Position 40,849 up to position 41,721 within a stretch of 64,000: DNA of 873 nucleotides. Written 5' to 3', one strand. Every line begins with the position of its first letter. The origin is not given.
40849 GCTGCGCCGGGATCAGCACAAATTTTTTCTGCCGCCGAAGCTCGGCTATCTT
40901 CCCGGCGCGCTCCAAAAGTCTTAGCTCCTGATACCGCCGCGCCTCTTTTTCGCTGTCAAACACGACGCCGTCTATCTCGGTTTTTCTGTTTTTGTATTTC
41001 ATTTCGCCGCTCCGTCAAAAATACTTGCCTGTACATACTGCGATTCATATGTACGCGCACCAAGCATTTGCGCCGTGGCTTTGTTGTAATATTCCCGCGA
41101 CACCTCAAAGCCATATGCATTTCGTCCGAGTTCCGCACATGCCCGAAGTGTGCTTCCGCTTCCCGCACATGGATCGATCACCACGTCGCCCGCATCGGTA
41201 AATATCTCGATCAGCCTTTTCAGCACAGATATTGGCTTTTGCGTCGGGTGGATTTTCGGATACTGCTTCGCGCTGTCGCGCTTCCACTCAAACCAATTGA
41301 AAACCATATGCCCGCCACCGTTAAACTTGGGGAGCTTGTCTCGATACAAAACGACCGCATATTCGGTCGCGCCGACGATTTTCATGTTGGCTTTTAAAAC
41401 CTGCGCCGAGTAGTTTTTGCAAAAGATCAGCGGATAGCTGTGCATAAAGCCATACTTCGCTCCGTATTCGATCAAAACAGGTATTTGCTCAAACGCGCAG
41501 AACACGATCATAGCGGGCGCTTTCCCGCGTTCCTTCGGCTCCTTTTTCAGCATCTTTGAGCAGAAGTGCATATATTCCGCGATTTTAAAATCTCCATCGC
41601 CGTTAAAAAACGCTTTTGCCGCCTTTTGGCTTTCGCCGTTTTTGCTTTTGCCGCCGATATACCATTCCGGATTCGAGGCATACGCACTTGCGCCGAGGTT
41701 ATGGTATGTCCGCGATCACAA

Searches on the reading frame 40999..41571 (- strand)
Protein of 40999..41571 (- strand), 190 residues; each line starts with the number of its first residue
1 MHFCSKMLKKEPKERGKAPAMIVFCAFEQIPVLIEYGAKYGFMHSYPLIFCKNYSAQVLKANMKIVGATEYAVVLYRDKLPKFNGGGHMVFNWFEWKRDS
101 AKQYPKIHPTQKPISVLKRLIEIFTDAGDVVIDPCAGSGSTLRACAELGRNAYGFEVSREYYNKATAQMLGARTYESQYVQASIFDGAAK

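Call 110: search_protein_families(library=pfam, proteins=[window:40999-41571:-], max_evalue=0.001)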
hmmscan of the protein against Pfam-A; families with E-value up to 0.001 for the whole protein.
window:40999-41571:- (190 aa): 1 family
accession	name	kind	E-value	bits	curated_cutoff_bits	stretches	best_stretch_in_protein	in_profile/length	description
PF01555.25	N6_N4_Mtase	-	6.4e-21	75.8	26.7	1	43-165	97-219/221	DNA methylase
